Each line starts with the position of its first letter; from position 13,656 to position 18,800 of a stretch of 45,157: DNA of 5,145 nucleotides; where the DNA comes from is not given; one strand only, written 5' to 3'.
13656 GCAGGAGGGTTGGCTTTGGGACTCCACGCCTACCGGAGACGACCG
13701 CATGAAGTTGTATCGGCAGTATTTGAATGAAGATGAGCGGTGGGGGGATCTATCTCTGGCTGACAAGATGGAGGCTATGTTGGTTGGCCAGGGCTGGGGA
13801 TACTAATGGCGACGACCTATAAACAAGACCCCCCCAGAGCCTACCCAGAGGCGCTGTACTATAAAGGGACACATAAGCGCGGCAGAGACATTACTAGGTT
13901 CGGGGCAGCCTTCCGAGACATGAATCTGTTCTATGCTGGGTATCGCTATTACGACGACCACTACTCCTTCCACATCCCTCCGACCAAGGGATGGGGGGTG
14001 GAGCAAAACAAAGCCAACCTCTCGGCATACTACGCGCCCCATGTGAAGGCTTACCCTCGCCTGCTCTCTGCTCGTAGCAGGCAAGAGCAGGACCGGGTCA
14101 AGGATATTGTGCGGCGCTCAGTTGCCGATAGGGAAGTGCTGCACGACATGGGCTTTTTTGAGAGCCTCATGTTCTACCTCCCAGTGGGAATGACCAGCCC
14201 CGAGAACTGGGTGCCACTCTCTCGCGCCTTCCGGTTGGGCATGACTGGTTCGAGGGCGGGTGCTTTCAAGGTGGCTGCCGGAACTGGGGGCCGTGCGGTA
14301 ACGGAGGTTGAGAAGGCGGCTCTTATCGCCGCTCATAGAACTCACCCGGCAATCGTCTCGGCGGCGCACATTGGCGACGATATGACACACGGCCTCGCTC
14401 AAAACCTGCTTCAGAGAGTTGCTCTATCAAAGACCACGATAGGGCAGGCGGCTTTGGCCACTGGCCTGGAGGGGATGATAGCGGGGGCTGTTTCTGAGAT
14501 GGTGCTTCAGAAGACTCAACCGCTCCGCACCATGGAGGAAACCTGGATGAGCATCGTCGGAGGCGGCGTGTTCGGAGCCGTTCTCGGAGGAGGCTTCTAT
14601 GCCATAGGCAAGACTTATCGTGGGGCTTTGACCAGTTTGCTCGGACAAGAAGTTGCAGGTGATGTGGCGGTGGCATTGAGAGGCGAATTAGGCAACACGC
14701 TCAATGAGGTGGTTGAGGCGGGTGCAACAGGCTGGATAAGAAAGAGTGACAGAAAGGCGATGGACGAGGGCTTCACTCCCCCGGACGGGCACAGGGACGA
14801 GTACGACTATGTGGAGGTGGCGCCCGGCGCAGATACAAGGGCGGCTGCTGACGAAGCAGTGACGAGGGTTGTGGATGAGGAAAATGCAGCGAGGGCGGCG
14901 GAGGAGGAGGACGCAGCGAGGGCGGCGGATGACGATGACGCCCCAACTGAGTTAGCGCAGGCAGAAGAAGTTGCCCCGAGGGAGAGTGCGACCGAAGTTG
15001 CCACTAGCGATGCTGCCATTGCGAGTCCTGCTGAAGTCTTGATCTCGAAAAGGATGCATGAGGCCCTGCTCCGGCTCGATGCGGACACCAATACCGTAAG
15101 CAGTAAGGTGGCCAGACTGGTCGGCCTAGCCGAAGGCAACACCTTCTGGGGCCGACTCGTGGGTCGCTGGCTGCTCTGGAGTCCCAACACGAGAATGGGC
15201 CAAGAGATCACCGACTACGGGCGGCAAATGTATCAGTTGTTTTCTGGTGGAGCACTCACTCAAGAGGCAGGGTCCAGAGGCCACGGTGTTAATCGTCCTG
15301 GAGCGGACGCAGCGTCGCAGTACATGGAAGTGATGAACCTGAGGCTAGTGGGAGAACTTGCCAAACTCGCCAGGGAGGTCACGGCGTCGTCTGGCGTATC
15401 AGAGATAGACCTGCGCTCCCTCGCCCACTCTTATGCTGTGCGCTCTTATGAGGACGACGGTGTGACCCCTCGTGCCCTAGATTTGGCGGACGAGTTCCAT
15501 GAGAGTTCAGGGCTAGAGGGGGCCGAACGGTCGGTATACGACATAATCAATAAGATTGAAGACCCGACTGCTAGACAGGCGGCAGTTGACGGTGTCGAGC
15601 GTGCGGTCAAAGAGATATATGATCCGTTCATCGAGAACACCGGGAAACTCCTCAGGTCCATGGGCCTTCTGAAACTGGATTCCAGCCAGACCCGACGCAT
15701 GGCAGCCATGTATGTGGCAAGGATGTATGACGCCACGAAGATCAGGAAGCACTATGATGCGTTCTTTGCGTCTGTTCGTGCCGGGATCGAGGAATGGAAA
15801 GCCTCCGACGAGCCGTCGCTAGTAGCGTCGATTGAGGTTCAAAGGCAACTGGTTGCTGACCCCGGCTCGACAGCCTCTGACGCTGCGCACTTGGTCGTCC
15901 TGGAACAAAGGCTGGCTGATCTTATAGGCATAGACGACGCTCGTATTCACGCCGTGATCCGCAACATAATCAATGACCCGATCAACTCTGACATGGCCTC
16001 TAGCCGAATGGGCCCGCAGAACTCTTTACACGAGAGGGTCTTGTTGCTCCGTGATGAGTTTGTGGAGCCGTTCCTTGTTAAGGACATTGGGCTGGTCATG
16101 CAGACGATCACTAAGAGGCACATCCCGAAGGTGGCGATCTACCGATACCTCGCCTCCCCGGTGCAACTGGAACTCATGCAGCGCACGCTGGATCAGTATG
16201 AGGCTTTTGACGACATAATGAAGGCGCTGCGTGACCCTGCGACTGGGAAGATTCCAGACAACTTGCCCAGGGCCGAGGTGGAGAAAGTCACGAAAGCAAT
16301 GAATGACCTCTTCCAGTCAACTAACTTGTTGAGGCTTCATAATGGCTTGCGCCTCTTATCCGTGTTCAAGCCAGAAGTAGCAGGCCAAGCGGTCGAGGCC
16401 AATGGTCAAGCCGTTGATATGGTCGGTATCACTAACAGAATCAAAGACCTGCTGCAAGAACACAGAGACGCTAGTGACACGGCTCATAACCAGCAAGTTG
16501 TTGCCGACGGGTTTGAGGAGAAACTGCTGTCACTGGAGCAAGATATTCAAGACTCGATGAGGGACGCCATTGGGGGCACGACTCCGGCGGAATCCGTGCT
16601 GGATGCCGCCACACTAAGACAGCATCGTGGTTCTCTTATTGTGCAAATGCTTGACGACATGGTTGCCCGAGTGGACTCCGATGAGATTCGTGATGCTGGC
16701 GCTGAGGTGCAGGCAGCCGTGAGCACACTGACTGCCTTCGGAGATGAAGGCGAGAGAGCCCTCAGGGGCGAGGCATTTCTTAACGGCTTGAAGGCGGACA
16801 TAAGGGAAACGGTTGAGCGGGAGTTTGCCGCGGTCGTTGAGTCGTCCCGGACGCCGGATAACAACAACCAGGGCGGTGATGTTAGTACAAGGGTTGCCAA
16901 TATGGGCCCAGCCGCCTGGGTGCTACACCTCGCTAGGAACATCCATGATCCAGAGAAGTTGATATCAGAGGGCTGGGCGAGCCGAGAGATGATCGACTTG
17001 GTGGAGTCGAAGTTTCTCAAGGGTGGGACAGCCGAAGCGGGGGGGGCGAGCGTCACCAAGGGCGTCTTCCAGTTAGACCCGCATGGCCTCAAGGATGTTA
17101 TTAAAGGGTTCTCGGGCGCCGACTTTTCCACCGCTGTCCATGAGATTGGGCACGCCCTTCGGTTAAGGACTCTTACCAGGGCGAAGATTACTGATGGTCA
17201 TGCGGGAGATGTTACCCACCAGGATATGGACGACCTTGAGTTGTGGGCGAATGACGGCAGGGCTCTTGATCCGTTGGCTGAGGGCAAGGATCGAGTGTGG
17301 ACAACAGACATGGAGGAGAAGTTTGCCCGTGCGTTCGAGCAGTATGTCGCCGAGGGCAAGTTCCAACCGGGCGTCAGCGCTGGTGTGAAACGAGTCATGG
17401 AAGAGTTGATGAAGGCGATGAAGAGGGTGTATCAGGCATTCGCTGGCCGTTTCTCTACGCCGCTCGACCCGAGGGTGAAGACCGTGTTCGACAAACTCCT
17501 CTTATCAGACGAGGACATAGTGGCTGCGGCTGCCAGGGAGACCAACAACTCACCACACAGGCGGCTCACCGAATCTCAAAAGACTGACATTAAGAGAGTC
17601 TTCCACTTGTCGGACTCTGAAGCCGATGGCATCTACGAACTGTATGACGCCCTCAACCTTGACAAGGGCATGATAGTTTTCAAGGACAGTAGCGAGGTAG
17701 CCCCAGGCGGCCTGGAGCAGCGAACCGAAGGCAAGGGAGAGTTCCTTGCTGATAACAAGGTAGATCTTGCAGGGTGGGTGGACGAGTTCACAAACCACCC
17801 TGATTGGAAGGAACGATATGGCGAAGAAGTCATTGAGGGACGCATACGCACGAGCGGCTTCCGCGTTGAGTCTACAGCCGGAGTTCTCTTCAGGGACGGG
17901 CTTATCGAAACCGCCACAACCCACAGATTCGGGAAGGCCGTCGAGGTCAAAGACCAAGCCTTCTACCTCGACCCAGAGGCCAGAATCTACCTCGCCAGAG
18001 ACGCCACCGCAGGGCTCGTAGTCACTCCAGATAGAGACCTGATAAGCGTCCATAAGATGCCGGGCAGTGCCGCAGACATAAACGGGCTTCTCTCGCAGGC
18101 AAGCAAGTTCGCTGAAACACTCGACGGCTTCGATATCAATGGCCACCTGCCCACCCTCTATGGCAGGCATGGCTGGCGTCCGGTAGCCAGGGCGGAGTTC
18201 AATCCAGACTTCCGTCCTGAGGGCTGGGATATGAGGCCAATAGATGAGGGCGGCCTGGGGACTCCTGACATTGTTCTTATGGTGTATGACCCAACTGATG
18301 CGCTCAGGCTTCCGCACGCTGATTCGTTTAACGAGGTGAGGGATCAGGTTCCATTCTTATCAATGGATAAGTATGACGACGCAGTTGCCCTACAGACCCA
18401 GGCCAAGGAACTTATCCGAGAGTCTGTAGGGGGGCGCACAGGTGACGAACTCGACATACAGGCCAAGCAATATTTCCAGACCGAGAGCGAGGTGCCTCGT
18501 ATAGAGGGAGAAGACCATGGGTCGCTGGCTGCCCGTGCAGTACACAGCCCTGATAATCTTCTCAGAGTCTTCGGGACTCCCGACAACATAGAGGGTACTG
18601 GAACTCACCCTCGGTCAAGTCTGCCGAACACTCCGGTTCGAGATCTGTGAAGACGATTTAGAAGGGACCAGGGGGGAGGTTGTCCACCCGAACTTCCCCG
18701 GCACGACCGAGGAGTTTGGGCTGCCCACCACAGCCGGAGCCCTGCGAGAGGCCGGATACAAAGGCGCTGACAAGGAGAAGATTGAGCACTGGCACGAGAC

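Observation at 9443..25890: Hyper-expanded internal/ejection-protein module occupies 36% of the genome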

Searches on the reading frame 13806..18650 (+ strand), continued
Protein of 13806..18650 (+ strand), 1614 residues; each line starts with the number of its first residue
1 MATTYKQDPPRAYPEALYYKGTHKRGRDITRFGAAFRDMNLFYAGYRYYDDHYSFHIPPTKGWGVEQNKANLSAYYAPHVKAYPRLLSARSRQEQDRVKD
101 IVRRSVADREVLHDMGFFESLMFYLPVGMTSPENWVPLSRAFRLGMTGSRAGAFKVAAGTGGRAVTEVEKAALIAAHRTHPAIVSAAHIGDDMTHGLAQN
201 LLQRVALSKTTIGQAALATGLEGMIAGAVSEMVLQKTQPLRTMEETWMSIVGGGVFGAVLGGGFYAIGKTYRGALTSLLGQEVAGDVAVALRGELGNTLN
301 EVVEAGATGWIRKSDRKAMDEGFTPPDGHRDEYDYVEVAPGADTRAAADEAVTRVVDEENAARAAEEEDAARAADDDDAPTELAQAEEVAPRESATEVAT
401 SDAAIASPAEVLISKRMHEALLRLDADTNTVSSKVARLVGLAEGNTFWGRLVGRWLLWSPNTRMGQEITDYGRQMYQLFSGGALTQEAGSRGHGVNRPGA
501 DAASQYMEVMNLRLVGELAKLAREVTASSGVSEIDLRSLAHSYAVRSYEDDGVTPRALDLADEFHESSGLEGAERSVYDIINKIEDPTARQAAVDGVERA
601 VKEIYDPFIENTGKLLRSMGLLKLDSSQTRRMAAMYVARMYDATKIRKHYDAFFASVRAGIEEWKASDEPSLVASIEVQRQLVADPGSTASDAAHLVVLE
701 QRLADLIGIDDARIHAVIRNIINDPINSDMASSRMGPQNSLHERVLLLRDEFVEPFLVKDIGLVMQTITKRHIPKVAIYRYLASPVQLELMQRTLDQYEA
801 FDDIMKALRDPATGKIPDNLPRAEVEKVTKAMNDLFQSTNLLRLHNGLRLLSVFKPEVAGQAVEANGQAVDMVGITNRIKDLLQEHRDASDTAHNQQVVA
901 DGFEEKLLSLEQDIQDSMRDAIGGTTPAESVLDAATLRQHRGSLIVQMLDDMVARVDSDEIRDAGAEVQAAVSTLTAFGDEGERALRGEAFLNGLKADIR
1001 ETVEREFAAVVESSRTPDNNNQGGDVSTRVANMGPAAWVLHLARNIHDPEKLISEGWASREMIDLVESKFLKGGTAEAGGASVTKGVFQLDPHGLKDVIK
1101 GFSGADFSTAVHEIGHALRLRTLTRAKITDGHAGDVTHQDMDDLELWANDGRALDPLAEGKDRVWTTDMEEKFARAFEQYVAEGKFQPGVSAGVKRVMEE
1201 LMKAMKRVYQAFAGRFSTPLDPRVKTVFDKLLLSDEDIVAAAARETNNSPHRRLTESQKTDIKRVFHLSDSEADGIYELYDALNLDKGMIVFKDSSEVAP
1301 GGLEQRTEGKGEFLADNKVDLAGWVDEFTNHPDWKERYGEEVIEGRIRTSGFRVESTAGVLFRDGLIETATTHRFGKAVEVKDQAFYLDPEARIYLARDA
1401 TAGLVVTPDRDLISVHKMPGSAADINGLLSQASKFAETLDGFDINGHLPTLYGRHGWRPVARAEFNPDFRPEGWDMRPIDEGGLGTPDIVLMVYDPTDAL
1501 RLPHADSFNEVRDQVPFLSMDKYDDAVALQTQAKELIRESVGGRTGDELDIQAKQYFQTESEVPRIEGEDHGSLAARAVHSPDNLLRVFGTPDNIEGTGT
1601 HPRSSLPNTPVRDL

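Call 35: get_annotated_region(hit=H15, flank=8000)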
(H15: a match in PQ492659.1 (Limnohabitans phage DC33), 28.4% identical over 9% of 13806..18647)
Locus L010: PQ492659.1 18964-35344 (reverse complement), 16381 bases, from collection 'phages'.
description: Limnohabitans phage DC33, complete genome.
organism: Limnohabitans phage DC33 (NCBI taxid 3390365)
taxonomy: Viruses; Monodnaviria; Loebvirae; Hofneiviricota; Faserviricetes; Tubulavirales; Inoviridae
host: Limnohabitans sp. DCL3; source: freshwater; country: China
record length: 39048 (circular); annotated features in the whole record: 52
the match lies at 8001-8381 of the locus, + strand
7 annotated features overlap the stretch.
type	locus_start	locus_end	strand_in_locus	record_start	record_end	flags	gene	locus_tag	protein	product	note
CDS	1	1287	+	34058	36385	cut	-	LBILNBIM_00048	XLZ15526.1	hypothetical protein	-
CDS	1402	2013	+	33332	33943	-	-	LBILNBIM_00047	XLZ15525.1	hypothetical protein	-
CDS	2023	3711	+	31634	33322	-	-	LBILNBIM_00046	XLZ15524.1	hypothetical protein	-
CDS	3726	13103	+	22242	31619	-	-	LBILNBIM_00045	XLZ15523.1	hypothetical protein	-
CDS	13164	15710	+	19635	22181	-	-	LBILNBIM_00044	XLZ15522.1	hypothetical protein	-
CDS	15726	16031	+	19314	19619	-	-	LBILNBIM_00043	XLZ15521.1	hypothetical protein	-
CDS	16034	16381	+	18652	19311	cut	-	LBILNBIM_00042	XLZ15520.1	hypothetical protein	-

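Call 90: find_encoding_contigs(protein=window:13806-18650:+, flank=3000, max_places=5)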
Protein window:13806-18650:+ (1614 aa): no gene with exactly this product is on record in the collection.

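Call 109: search_protein_families(library=phrogs, proteins=[L001:6001-12639:+, L010:3726-13100:+], max_evalue=0.00001)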
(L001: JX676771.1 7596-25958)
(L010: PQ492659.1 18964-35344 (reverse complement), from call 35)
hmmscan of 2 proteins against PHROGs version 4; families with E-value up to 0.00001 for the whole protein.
L001:6001-12639:+ (2213 aa): 3 families
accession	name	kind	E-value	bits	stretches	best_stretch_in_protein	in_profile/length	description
phrog_9880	-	unknown function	0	2528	1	1-2213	2-2230/2231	-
phrog_21376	-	unknown function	2.8e-30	105.5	2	657-838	29-214/1664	-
phrog_13543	-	unknown function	4.1e-15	55.3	1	666-826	1175-1315/1879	-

L010:3726-13100:+ (3125 aa): 4 families
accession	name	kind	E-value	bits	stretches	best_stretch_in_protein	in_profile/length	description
phrog_9880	-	unknown function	0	1286.4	2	1819-3120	945-2229/2231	-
phrog_21376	-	unknown function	2.5e-17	62.6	1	646-805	524-685/1664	-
phrog_2563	-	unknown function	4.6e-15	57.2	1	1394-1523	21-132/134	-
phrog_4700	-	unknown function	1.7e-10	41.8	1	671-788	20-144/149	-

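Call 113: search_protein_families(library=ncbifam, proteins=[window:13806-18647:+], max_evalue=0.01)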
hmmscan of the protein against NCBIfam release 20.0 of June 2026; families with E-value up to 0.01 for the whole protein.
window:13806-18647:+ (1614 aa): 0 families

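Call 126: search_protein_families(library=pfam, proteins=[L001:6001-12639:+, L010:3726-13100:+, L007:4770-11792:+, L008:6102-11807:+], max_evalue=0.001)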
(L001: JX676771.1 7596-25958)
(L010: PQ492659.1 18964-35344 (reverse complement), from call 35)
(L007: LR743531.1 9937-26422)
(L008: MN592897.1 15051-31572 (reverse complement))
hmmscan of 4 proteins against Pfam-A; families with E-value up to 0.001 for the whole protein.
L001:6001-12639:+ (2213 aa): 2 families
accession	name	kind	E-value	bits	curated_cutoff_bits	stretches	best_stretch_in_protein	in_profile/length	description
PF18834.6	LPD22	-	1.4e-24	86.5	28.6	1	43-138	2-96/97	Large polyvalent protein associated domain 22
PF18838.6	LPD23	-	1.4e-23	82.8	27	1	669-724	2-57/58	Large polyvalent protein associated domain 23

L010:3726-13100:+ (3125 aa): 2 families
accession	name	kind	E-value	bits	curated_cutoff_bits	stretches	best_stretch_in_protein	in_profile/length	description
PF18834.6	LPD22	-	8.1e-23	80.9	28.6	1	44-124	7-86/97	Large polyvalent protein associated domain 22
PF18760.7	ART-PolyVal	-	7.9e-21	75.7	31.2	1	664-792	1-133/140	ADP-Ribosyltransferase in polyvalent proteins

L007:4770-11792:+ (2341 aa): 1 family
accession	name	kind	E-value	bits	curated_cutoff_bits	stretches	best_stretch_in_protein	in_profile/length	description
PF18834.6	LPD22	-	3.5e-25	88.5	28.6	1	19-113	1-95/97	Large polyvalent protein associated domain 22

L008:6102-11807:+ (1902 aa): 1 family
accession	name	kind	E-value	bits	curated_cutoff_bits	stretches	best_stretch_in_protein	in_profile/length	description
PF18834.6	LPD22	-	6.7e-11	42.7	28.6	1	28-121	5-92/97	Large polyvalent protein associated domain 22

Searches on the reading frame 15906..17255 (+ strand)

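Call 11: search_protein_families(library=pfam, proteins=[window:15906-17255:+], max_evalue=1)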
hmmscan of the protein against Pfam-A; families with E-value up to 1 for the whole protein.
window:15906-17255:+ (450 aa): 1 family
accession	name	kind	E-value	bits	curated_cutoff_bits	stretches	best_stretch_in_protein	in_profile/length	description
PF12296.13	HsbA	-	0.21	12.5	33.5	1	161-254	20-110/121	Hydrophobic surface binding protein A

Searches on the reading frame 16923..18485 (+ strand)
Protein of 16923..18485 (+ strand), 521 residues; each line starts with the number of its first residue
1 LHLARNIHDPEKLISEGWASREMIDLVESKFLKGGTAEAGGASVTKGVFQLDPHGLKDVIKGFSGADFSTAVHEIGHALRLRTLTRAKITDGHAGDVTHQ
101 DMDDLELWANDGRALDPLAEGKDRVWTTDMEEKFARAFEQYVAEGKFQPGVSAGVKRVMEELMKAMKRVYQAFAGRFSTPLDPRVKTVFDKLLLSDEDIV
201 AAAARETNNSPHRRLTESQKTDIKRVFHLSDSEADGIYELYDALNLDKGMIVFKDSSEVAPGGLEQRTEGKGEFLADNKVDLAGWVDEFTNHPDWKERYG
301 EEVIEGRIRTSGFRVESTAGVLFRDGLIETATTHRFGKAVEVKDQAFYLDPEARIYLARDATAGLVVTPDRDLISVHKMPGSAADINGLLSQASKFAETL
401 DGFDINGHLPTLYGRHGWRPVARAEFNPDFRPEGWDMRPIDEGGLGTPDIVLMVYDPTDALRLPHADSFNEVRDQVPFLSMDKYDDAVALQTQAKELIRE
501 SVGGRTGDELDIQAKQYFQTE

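Call 11: search_protein_families(library=pfam, proteins=[window:16956-18305:+], max_evalue=1)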
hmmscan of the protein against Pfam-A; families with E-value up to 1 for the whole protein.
window:16956-18305:+ (450 aa): 1 family
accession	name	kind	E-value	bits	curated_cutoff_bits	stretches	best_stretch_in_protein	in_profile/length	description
PF21893.1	DUF6918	-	0.0053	17.6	27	1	139-213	50-127/141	Family of unknown function (DUF6918)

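Call 68: predict_structure(protein=window:16923-18485:+)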
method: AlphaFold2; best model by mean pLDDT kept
length: 521 residues; sequences in the alignment: 1
mean_pLDDT: 36.1   pTM: 0.21
mean pLDDT of the five models: 36.1, 32.3, 32.0, 31.0, 29.3
residues with pLDDT >= 90: 0; 70-90: 0; 50-70: 31; < 50: 490
segments of 3 or more residues with pLDDT < 50: 1-8, 29-31, 33-130, 147-505, 507-521
pLDDT, mean of each block of 10 residues (from residue 1): 42 52 54 36 29 33 34 36 32 38 44 42 42 51 49 45 42 34 34 33 30 40 39 41 32 24 27 23 30 35 28 22 23 26 28 39 38 36 43 43 36 31 28 30 28 31 36 37 40 43 47 41 34
secondary structure, 60 per line:
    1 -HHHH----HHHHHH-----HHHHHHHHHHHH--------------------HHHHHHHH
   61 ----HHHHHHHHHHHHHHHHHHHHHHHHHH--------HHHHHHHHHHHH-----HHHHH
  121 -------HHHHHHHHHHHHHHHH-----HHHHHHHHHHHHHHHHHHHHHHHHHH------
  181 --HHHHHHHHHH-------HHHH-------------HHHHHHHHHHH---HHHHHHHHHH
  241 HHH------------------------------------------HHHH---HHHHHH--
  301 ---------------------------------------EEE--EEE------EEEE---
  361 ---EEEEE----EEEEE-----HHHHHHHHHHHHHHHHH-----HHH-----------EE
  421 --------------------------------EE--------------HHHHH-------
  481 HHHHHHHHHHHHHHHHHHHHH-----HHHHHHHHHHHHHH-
elements in order: H2-5 H10-15 H21-32 H53-60 H65-90 H99-110 H116-120 H128-143 H149-174 H183-192 H200-203 H217-227 H231-243 H286-289 H293-298 E340-342 E345-347 E354-357 E364-368 E373-377 H383-399 H469-473 H481-501 H507-520

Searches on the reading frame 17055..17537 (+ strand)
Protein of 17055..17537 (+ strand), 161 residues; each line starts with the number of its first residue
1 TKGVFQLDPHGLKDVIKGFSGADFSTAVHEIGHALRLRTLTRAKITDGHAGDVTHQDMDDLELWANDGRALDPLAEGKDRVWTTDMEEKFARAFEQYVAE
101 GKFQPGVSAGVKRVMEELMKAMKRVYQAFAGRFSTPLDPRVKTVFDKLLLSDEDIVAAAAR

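Call 56: search_solved_structures(query=A5, max_evalue=10, show_alignments=2)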
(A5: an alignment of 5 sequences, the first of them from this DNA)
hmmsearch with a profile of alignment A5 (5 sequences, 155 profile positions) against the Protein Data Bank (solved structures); distinct sequences matched with E-value up to 10: 25.
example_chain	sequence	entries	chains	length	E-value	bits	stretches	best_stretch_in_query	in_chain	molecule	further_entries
7q3y_A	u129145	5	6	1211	0.03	17.4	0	19-38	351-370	Angiotensin-converting enzyme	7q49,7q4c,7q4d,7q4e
9clx_A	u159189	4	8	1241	0.034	17.2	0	19-38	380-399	Angiotensin-converting enzyme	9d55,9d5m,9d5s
4fxy_P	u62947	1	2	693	0.13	15.4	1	18-83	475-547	Neurolysin, mitochondrial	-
6mdx_A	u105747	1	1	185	0.19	14.8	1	17-70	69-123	SprT-like domain-containing protein Spartan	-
6mdw_A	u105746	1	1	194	0.2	14.7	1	17-70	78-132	SprT-like domain-containing protein Spartan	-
2o3e_A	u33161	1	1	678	0.21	14.7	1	18-83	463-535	Neurolysin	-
1i1i_P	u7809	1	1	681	0.22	14.6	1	18-83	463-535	NEUROLYSIN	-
9qar_A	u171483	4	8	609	0.46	13.6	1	19-38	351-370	Angiotensin-converting enzyme, soluble form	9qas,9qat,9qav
2xyd_A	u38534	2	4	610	0.46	13.6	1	19-38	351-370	ANGIOTENSIN-CONVERTING ENZYME | ANGIOTENSIN-CONVERTING ENZYME N-DOMAIN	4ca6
9qau_A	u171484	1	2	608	0.47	13.5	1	19-38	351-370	Angiotensin-converting enzyme, soluble form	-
2c6f_A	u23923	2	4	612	0.47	13.5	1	19-38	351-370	ANGIOTENSIN-CONVERTING ENZYME, SOMATIC ISOFORM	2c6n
7z6z_A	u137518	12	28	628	0.49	13.5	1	19-38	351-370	Angiotensin-converting enzyme, soluble form | Angiotensin-converting enzyme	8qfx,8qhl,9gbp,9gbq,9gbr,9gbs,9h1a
5am8_A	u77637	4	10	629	0.49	13.5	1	19-38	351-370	ANGIOTENSIN-CONVERTING ENZYME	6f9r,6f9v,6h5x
5amc_A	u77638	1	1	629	0.49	13.5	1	19-38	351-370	ANGIOTENSIN-CONVERTING ENZYME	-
3nxq_A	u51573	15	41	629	0.49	13.5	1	19-38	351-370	Angiotensin-converting enzyme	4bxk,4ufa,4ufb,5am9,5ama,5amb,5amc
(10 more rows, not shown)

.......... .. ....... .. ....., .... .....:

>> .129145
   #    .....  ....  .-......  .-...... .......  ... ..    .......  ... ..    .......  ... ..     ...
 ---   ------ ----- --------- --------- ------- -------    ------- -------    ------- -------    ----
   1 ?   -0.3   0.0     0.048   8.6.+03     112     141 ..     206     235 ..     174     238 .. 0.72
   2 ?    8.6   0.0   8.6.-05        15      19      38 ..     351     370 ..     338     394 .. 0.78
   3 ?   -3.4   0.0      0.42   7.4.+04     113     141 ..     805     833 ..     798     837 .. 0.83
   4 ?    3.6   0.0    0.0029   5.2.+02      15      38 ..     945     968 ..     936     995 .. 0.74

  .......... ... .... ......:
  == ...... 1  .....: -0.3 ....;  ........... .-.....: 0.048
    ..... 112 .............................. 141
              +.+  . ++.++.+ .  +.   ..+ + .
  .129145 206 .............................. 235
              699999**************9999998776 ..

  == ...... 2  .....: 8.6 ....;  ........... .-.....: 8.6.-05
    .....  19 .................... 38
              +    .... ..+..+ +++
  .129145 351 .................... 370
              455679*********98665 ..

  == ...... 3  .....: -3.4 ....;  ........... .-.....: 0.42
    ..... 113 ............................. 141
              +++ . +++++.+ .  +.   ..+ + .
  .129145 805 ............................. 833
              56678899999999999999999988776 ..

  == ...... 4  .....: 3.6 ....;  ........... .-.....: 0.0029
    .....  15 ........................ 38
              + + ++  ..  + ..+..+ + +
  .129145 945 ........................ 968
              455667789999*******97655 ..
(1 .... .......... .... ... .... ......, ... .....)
